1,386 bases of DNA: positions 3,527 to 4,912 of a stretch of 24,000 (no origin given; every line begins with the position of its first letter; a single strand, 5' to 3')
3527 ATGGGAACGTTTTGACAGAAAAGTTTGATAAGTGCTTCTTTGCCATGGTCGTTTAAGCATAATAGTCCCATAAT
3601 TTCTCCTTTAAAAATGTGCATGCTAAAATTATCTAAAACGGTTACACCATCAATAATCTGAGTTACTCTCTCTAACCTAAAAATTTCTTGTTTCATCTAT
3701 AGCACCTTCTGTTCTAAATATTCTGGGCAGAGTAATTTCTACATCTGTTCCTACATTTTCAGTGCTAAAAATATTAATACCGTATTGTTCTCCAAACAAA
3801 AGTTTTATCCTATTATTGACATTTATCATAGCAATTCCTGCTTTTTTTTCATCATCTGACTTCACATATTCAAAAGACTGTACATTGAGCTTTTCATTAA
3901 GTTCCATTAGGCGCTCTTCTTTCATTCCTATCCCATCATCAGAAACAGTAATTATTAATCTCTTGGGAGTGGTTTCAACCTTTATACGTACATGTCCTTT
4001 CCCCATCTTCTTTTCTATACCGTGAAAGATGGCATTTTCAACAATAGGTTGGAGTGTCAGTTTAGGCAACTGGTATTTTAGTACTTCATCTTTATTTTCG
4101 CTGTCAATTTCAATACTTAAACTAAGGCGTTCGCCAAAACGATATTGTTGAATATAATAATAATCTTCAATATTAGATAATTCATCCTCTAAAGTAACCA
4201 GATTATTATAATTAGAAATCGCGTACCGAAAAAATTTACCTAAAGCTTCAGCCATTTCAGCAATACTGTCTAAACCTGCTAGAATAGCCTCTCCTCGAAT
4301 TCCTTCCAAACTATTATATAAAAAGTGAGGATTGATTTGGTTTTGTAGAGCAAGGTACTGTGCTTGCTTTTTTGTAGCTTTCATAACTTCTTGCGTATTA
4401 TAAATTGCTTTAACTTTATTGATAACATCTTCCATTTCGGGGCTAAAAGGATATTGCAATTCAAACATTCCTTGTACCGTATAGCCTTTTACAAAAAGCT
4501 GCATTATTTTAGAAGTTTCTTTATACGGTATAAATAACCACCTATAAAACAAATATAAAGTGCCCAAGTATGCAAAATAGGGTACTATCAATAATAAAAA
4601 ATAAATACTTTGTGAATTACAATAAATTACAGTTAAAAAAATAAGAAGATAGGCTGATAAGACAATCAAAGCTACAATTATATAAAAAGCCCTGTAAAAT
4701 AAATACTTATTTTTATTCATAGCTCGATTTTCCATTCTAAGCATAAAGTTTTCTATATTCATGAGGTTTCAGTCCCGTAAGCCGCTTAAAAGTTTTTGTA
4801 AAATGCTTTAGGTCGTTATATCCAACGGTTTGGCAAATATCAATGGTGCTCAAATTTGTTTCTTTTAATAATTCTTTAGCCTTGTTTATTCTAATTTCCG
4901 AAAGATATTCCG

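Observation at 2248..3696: Full-length RbsA/MglA paralog in which the catalytic motifs of both nucleotide-binding domains are ablated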

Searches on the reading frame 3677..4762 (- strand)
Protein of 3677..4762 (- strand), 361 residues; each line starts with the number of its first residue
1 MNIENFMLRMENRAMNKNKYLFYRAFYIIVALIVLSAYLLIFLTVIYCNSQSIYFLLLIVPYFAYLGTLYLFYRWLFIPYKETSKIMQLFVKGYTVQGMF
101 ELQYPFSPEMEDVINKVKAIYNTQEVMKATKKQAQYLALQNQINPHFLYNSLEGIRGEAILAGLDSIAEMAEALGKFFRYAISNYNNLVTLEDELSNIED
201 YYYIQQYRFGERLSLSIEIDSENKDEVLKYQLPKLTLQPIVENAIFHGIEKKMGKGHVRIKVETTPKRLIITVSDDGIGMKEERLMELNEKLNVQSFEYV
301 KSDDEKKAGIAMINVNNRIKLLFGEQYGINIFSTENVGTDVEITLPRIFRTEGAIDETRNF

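Call 3: search_protein_families(library=pfam, proteins=[window:3677-4762:-], max_evalue=0.1)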
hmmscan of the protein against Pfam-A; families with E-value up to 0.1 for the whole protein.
window:3677-4762:- (361 aa): 5 families
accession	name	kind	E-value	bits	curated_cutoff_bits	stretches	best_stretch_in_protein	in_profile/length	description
PF06580.19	His_kinase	-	2.9e-24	85.6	25.2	1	134-213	1-81/81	Histidine kinase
PF02518.31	HATPase_c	-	2.6e-11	44.4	26.4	1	237-347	6-109/111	Histidine kinase-, DNA gyrase B-, and HSP90-like ATPase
PF13581.12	HATPase_c_2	-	0.00062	20.2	27.4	1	241-314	40-106/127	Histidine kinase-like ATPase domain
PF13589.12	HATPase_c_3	-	0.0052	17.2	25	1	257-296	21-60/137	Histidine kinase-, DNA gyrase B-, and HSP90-like ATPase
PF01698.23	SAM_LFY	-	0.075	13.4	25.2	0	313-330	48-65/80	Floricaula / Leafy protein SAM domain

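Call 4: search_protein_families(library=ncbifam, proteins=[window:3677-4762:-], max_evalue=0.1)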
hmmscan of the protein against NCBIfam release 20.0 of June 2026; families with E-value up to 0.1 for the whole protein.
window:3677-4762:- (361 aa): 35 families (the best 25 are shown)
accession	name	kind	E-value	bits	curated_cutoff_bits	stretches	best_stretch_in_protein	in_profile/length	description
NF052443.1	SensHisKinMctS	equivalog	2.9e-07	29.2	700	1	208-293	332-416/457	two-component system sensor histidine kinase MctS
NF046044.1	PnpS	equivalog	2.4e-06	26.8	400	1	217-346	267-390/390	two-component system histidine kinase PnpS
NF053867.1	SprKinKinDBac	equivalog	9.5e-06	24.3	775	1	236-346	397-496/500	sporulation kinase KinD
TIGR02916.1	PEP_his_kin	equivalog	1.4e-05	23.9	300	1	216-346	564-679/679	XrtA/PEP-CTERM system histidine kinase PrsK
NF041947.1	LuxQ_Vibrio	equivalog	3.6e-05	21.9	1200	1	240-347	591-696/843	quorum-sensing autoinducer 2 sensor kinase/phosphatase LuxQ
TIGR01925.2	spIIAB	equivalog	5.8e-05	23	135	1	240-282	45-86/137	anti-sigma F factor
NF049962.1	HisKinFlgSCampy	equivalog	0.00013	21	600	1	186-286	200-293/338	fla regulon two-component system sensor histidine kinase FlgS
NF045903.1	CuHisKinLciSLeg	equivalog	0.00024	20.7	700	1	195-345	219-356/357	copper-responsive two-component system sensor histidine kinase LciS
NF041735.1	hist_kin_RppB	equivalog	0.00032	19.6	400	1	211-291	311-388/438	two-component system sensor histidine kinase RppB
NF008298.1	PRK11086.1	subfamily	0.00032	19.3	520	1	237-346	428-524/529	DcuS/MalK family sensor histidine kinase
NF007004.0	PRK09467.1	equivalog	0.00038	19.4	415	1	215-288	313-384/440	two-component system sensor histidine kinase EnvZ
TIGR02966.1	phoR_proteo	equivalog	0.00039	19.6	334.2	1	215-291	213-284/333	phosphate regulon sensor histidine kinase PhoR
NF033092.0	HK_WalK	equivalog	0.00043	19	725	1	215-291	467-543/594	cell wall metabolism sensor histidine kinase WalK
NF038297.2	hybrid_HK_HrmK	equivalog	0.00046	18.9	725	0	213-346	333-456/607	hybrid histidine kinase/response regulator HrmK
NF041336.1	CheA_Halo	equivalog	0.001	17.8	950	1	238-302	402-474/666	chemotaxis protein CheA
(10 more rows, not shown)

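Call 67: find_homologous_proteins(query=window:3677-4720:-, max_evalue=1e-10)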
Query window:3677-4720:- (347 aa): 7084 proteins with E <= 1e-10 among 8000 candidates; the best 120 are listed.
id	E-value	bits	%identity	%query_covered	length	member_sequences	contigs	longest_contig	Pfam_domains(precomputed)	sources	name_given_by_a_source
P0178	1.1e-222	756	100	100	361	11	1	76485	PF02518.32,PF06580.20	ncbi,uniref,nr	ncbi:sensor histidine kinase [Tepidanaerobacter sp. GT38]|uniref:sensor histidine kinase n=1 Tax=Tep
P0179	6.3e-158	543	72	96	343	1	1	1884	PF02518.32,PF06580.20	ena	-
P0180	1.6e-157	542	72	96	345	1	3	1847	PF02518.32,PF06580.20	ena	-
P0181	5.1e-155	534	72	96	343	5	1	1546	PF02518.32,PF06580.20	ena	-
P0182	6.9e-154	530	71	96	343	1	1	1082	PF02518.32,PF06580.20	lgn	-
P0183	8.8e-153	526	71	96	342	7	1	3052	PF02518.32,PF06580.20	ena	-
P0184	2.8e-149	515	69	95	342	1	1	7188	PF02518.32,PF06580.20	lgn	-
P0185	4.0e-149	514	69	95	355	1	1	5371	PF02518.32,PF06580.20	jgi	-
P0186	7.0e-149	513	70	97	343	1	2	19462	PF02518.32,PF06580.20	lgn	-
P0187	2.9e-148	511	67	95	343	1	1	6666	PF02518.32,PF06580.20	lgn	-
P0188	3.3e-147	508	69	95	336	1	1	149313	PF02518.32,PF06580.20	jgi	-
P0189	5.8e-147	507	68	98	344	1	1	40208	PF02518.32,PF06580.20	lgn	-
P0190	8.9e-147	506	67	95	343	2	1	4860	PF02518.32,PF06580.20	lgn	-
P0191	3.7e-146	504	68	97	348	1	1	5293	PF02518.32,PF06580.20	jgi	jgi:two-component system sensor histidine kinase YesM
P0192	1.5e-145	502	69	95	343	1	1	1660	PF02518.32,PF06580.20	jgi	jgi:two-component system, sensor histidine kinase YesM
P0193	1.9e-144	499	68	96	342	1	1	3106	PF02518.32,PF06580.20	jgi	jgi:two-component system sensor histidine kinase YesM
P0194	6.3e-144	497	68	97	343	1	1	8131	PF02518.32,PF06580.20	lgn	-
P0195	7.2e-144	497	65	97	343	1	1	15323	PF02518.32,PF06580.20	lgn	-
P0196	1.3e-143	496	68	90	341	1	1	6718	PF02518.32,PF06580.20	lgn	-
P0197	2.7e-143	495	68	96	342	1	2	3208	PF02518.32,PF06580.20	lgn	-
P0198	3.7e-143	495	65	100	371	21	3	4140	PF02518.32,PF06580.20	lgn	-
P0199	8.2e-143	493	67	97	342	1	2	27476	PF02518.32,PF06580.20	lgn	-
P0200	8.6e-143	493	66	96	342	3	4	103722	PF02518.32,PF06580.20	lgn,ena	-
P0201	1.2e-142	493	63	98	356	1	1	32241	PF02518.32,PF06580.20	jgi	-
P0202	2.7e-142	492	67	97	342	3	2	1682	PF02518.32,PF06580.20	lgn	-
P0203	3.2e-142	492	65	98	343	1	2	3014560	PF02518.32,PF06580.20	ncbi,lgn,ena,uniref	ncbi:sensor histidine kinase [Defluviitalea saccharophila]|uniref:Histidine kinase n=1 Tax=Defluviit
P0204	1.1e-140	486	66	96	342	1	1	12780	PF02518.32,PF06580.20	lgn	-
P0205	1.7e-140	486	71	86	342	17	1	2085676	PF02518.32,PF06580.20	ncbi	-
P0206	3.4e-139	482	65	97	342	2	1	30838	PF02518.32,PF06580.20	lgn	-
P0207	7.2e-138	477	64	97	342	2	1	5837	PF02518.32,PF06580.20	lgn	-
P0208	2.4e-137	475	68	93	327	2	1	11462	PF02518.32,PF06580.20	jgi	-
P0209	4.9e-137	474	65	98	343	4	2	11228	PF02518.32,PF06580.20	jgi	jgi:two-component system sensor histidine kinase YesM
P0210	5.7e-137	474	63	96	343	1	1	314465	PF02518.32,PF06580.20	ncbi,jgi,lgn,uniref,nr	ncbi:histidine kinase [Hydrogenoanaerobacterium sp.]|uniref:sensor histidine kinase n=1 Tax=Hydrogen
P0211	5.7e-135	468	63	97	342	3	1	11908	PF02518.32,PF06580.20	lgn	-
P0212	1.0e-134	467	64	95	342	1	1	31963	PF02518.32,PF06580.20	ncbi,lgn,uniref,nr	ncbi:two-component system, sensor histidine kinase YesM [Caloramator quimbayensis]|uniref:Two-compon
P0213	9.9e-131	454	63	95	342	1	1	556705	PF02518.32,PF06580.20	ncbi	ncbi:histidine kinase [Oscillospiraceae bacterium PP1C4]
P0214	2.5e-130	452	72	80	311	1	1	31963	PF02518.32,PF06580.20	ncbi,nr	ncbi:sensor histidine kinase [Caloramator quimbayensis]|nr:histidine kinase [Caloramator quimbayensi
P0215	2.7e-129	449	61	95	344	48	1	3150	PF02518.32,PF06580.20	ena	-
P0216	6.0e-129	448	63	95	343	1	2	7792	PF02518.32,PF06580.20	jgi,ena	-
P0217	1.5e-128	447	62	96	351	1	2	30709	PF02518.32,PF06580.20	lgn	-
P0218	1.8e-128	446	59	96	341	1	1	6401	PF02518.32,PF06580.20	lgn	-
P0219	7.7e-128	444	63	96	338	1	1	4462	PF02518.32,PF06580.20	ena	-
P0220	1.9e-127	443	66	83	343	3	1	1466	PF02518.32,PF06580.20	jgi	-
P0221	2.3e-126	439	62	96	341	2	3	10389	PF02518.32,PF06580.20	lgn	-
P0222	8.3e-126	438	60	96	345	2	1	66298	PF02518.32,PF06580.20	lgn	-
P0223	8.7e-126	438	66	80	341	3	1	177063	PF02518.32,PF06580.20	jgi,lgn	-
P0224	9.8e-126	437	61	96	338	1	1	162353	PF02518.32,PF06580.20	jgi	jgi:two-component system sensor histidine kinase YesM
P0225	5.5e-125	435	62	85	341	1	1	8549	PF02518.32,PF06580.20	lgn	-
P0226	6.5e-125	435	59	96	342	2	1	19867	PF02518.32,PF06580.20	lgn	-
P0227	7.4e-125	434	61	97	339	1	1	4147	PF02518.32,PF06580.20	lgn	-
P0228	8.6e-125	434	59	96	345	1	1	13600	PF02518.32,PF06580.20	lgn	-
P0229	1.9e-124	433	61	96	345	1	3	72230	PF02518.32,PF06580.20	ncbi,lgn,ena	-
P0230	3.9e-124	432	60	95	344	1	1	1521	PF02518.32,PF06580.20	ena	-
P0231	4.1e-124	432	72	77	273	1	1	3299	PF06580.20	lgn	-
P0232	1.5e-123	430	60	95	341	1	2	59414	PF02518.32,PF06580.20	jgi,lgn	jgi:two-component system, sensor histidine kinase YesM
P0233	2.1e-123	430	58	97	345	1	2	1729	PF02518.32,PF06580.20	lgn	-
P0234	2.3e-123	430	57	97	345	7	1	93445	PF02518.32,PF06580.20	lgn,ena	-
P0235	2.8e-123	429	59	95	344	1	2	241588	PF02518.32,PF06580.20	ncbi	-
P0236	3.3e-123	429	59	95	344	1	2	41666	PF02518.32,PF06580.20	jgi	jgi:two-component system sensor histidine kinase YesM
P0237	7.1e-123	428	64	81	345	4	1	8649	PF02518.32,PF06580.20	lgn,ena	-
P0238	9.6e-123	428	64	82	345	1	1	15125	PF02518.32,PF06580.20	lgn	-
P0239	1.2e-122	427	67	81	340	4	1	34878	PF02518.32,PF06580.20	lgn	-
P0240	1.2e-122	427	60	97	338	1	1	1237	PF02518.32,PF06580.20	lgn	-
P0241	1.3e-122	427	59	97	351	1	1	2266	PF02518.32,PF06580.20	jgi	jgi:two-component system, sensor histidine kinase YesM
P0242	3.6e-122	426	60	88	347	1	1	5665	PF02518.32,PF06580.20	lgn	-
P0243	4.0e-122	425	60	94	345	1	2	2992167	PF02518.32,PF06580.20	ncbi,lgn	ncbi:sensor histidine kinase [Caproiciproducens sp. LBM24188]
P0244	5.7e-122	425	59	95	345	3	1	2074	PF02518.32,PF06580.20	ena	-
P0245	8.1e-122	424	57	99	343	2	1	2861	PF02518.32,PF06580.20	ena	-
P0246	8.2e-122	424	62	91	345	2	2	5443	PF02518.32,PF06580.20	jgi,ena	-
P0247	1.5e-121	424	58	95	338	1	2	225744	PF02518.32,PF06580.20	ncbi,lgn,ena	-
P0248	1.9e-121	423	64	82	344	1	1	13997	PF02518.32,PF06580.20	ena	-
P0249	2.4e-121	423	57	98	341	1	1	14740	PF02518.32,PF06580.20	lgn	-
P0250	2.5e-121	423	62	83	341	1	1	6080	PF02518.32,PF06580.20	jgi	jgi:two-component system, sensor histidine kinase YesM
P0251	3.2e-121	423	57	98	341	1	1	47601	PF02518.32,PF06580.20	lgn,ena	-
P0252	3.4e-121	422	57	98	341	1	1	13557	PF02518.32,PF06580.20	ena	-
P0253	3.8e-121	422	57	95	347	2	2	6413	PF02518.32,PF06580.20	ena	-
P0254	3.9e-121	422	56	97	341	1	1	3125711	PF02518.32,PF06580.20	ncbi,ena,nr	nr:histidine kinase [uncultured Caproiciproducens sp.]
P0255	6.6e-121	421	60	91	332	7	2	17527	PF02518.32,PF06580.20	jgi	-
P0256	7.2e-121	421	56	98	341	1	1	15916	PF02518.32,PF06580.20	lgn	-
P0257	9.1e-121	421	57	99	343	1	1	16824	PF02518.32,PF06580.20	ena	-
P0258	1.0e-120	421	57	97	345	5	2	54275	PF02518.32,PF06580.20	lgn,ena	-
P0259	1.1e-120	421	59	95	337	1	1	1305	PF02518.32,PF06580.20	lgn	-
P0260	1.1e-120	421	64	82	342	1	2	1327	PF02518.32,PF06580.20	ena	-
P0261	1.3e-120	420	57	97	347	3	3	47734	PF02518.32,PF06580.20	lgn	-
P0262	1.9e-120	420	57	97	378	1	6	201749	PF02518.32,PF06580.20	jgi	jgi:two-component system sensor histidine kinase YesM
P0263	2.0e-120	420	62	85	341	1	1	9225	PF02518.32,PF06580.20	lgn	-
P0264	2.6e-120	419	58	95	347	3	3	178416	PF02518.32,PF06580.20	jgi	jgi:two-component system sensor histidine kinase YesM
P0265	3.1e-120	419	60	96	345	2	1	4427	PF02518.32,PF06580.20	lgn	-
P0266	3.3e-120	419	58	95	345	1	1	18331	PF02518.32,PF06580.20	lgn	-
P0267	3.8e-120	419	57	96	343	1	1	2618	PF02518.32,PF06580.20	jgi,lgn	jgi:two-component system, sensor histidine kinase YesM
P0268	4.9e-120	419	63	85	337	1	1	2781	PF02518.32,PF06580.20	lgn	-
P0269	5.4e-120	418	59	95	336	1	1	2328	PF02518.32,PF06580.20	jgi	-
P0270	6.6e-120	418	59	96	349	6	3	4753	PF02518.32,PF06580.20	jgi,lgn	jgi:two-component system sensor histidine kinase YesM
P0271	8.1e-120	418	57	95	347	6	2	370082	PF02518.32,PF06580.20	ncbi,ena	-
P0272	8.3e-120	418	57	95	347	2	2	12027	PF02518.32,PF06580.20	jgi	jgi:two-component system, sensor histidine kinase YesM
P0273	9.5e-120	418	58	95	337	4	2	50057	PF02518.32,PF06580.20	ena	-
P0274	1.0e-119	418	67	79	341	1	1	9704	PF02518.32,PF06580.20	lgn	-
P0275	1.2e-119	417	61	86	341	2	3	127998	PF02518.32,PF06580.20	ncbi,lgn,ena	-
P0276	1.5e-119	417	57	95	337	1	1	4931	PF02518.32,PF06580.20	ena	-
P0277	1.9e-119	417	57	96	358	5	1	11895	PF02518.32,PF06580.20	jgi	jgi:two-component system sensor histidine kinase YesM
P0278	2.0e-119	417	60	86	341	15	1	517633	PF02518.32,PF06580.20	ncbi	ncbi:MAG: sensor histidine kinase [bacterium]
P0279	2.4e-119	416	58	96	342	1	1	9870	PF02518.32,PF06580.20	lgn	-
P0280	2.8e-119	416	56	96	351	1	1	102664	PF02518.32,PF06580.20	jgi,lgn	-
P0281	3.2e-119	416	57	95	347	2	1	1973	PF02518.32,PF06580.20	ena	-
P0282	3.6e-119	416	57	96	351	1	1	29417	PF02518.32,PF06580.20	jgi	jgi:two-component system sensor histidine kinase YesM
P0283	6.5e-119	415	56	95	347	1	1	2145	PF02518.32,PF06580.20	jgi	jgi:Predicted signal transduction protein with a C-terminal ATPase domain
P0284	6.6e-119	415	64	80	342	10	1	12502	PF02518.32,PF06580.20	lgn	-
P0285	7.5e-119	415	73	73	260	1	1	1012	PF02518.32,PF06580.20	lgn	-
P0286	8.8e-119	414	60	95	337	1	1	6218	PF02518.32,PF06580.20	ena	-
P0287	1.2e-118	414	56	95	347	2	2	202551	PF02518.32,PF06580.20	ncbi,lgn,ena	-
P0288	1.3e-118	414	57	95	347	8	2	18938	PF02518.32,PF06580.20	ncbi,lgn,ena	-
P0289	1.3e-118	414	62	84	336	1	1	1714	PF02518.32,PF06580.20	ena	-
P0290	1.4e-118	414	56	99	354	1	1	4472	PF02518.32,PF13589.13,PF06580.20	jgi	-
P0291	1.5e-118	414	57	95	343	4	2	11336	PF02518.32,PF06580.20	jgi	-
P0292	1.5e-118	414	58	96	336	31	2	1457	PF02518.32,PF06580.20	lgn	-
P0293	1.7e-118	414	58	95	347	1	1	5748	PF02518.32,PF06580.20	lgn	-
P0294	2.3e-118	413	57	95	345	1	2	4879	PF02518.32,PF06580.20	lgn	-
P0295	2.5e-118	413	61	84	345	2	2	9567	PF02518.32,PF06580.20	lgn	-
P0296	3.3e-118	413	61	84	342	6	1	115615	PF02518.32,PF06580.20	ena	-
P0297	3.7e-118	412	56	96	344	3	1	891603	PF02518.32,PF06580.20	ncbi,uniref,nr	ncbi:sensor histidine kinase [Caproiciproducens faecalis]|uniref:Histidine kinase n=1 Tax=Caproicipr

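Call 68: find_encoding_contigs(protein=P0203, flank=6000, max_places=1)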
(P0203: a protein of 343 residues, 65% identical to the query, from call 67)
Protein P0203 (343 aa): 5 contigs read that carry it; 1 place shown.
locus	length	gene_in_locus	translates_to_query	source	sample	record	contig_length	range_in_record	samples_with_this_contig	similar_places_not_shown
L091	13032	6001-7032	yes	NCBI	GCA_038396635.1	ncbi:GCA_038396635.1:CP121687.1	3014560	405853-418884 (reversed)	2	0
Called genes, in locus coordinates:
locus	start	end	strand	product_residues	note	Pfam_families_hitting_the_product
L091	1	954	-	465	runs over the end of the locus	PF02900:LigB, PF01875:Memo, PF01871:AMMECR1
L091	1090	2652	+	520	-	PF00474:SSF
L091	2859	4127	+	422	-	PF02040:ArsB (weak), PF03600:CitMHS, PF06808:DctM, PF03600:CitMHS (weak)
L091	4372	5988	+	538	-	PF00072:Response_reg, PF00165:HTH_AraC (weak), PF12833:HTH_18, PF00165:HTH_AraC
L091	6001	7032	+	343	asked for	PF06580:His_kinase, PF02518:HATPase_c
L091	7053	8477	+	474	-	PF00005:ABC_tran (weak)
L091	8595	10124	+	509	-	PF00005:ABC_tran, PF13304:AAA_21 (faint), PF00005:ABC_tran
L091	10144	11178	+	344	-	PF02653:BPD_transp_2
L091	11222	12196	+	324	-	PF00532:Peripla_BP_1, PF13407:Peripla_BP_4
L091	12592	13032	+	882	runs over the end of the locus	PF00690:Cation_ATPase_N, PF00122:E1-E2_ATPase, PF00702:Hydrolase, PF13246:Cation_ATPase, PF00689:Cation_ATPase_C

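Call 69: find_encoding_contigs(protein=P0212, flank=6000, max_places=1)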
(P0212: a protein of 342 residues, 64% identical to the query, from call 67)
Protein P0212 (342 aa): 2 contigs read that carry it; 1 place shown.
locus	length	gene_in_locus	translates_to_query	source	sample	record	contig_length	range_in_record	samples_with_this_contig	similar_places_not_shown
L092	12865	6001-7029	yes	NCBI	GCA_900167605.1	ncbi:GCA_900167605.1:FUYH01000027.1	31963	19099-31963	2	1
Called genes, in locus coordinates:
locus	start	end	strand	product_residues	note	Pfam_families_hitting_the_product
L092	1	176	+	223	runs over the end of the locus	PF00072:Response_reg, PF00486:Trans_reg_C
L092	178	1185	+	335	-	PF02518:HATPase_c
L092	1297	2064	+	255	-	PF00005:ABC_tran, PF13304:AAA_21 (faint)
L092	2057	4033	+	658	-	PF02687:FtsX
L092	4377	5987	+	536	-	PF00072:Response_reg, PF00165:HTH_AraC (weak), PF12833:HTH_18, PF00165:HTH_AraC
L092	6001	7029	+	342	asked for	PF06580:His_kinase, PF02518:HATPase_c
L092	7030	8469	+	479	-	PF00005:ABC_tran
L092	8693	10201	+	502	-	PF00005:ABC_tran, PF13304:AAA_21 (faint), PF00005:ABC_tran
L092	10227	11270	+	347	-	PF02653:BPD_transp_2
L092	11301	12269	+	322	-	PF13407:Peripla_BP_4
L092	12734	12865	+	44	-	?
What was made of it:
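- A reverse check from kinase homologues in Defluviitalea and Caloramator finds the same layout (calls 68, 69).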

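Call 70: search_protein_families(library=pfam, proteins=[window:3677-4720:-], max_evalue=10)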
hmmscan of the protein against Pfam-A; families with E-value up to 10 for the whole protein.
window:3677-4720:- (347 aa): 6 families
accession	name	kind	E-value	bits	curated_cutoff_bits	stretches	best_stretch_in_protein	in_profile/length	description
PF06580.19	His_kinase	-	2.8e-24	85.6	25.2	1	120-199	1-81/81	Histidine kinase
PF02518.31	HATPase_c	-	2.4e-11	44.5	26.4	1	223-333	6-109/111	Histidine kinase-, DNA gyrase B-, and HSP90-like ATPase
PF13581.12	HATPase_c_2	-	0.00058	20.3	27.4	1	227-300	40-106/127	Histidine kinase-like ATPase domain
PF13589.12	HATPase_c_3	-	0.0049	17.3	25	1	243-282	21-60/137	Histidine kinase-, DNA gyrase B-, and HSP90-like ATPase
PF01698.23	SAM_LFY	-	0.069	13.6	25.2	0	298-316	47-65/80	Floricaula / Leafy protein SAM domain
PF13567.11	DUF4131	-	0.16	12.1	31.6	1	17-82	7-73/165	Domain of unknown function (DUF4131)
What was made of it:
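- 3677..4720 (-): Histidine kinase (His_kinase PF06580 + HATPase_c). It has two N-terminal TM helices with a loop of about 5 aa and no outside sensor domain. Its stop overlaps the pseudo-ATPase start by 20 nt. An alternative start lies at 4762. Pfam (calls 3, 70).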
